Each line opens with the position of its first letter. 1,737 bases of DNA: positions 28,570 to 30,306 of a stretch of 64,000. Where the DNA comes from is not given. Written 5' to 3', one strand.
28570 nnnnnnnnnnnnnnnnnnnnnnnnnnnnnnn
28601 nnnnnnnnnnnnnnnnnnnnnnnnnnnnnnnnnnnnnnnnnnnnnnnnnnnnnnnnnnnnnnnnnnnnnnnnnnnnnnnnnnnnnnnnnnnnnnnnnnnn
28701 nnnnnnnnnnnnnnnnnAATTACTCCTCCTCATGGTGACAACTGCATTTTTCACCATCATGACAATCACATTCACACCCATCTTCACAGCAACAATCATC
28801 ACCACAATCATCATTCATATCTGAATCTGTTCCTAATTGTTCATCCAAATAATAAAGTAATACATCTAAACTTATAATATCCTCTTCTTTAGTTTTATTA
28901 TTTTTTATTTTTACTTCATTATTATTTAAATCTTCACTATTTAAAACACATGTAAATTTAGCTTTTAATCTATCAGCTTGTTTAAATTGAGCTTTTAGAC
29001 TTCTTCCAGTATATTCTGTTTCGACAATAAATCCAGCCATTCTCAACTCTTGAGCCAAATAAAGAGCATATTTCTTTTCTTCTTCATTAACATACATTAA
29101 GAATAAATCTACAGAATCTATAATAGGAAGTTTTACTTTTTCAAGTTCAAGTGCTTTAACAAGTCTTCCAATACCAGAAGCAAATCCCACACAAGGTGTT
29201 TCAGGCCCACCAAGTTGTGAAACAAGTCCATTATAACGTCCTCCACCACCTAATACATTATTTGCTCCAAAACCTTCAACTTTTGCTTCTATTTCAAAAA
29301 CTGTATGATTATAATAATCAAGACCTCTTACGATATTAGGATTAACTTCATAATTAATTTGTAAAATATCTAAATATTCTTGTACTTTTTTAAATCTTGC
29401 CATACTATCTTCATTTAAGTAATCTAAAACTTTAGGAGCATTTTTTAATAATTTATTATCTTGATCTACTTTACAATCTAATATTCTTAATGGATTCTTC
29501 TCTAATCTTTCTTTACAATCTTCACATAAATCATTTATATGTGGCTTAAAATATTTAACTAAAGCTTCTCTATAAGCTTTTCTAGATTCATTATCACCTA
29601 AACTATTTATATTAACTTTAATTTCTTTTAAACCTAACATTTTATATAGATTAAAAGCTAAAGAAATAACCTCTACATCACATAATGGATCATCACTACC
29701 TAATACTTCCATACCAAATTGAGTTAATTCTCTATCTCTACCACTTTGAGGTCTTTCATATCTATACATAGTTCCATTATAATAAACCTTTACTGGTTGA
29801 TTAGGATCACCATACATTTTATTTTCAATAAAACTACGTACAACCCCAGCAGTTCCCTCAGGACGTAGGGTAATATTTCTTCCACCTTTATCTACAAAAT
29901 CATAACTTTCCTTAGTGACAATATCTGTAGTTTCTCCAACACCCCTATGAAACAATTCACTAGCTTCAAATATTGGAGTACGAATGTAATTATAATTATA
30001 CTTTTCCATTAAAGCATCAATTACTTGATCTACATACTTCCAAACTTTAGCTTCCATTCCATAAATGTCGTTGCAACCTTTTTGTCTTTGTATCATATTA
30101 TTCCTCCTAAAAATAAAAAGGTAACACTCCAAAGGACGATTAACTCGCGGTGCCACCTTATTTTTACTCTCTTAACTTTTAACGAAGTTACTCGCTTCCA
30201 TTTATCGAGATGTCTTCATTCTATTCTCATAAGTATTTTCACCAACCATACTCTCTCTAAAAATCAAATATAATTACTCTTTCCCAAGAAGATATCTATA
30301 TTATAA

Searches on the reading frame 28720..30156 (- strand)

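Call 20: search_protein_families(library=pfam, proteins=[window:28720-30156:-], max_evalue=0.001)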
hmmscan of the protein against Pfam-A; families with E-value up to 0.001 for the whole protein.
window:28720-30156:- (478 aa): 3 families
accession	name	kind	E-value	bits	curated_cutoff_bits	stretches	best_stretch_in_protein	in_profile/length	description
PF13393.11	tRNA-synt_His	-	1.3e-41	143.3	25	1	27-329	1-305/308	Histidyl-tRNA synthetase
PF03129.25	HGTP_anticodon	-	1.9e-12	47.6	21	1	352-439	3-93/94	Anticodon binding domain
PF00587.30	tRNA-synt_2b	-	1.9e-10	41.6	29.3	1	85-291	1-122/179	tRNA synthetase class II core domain (G, H, P, S and T)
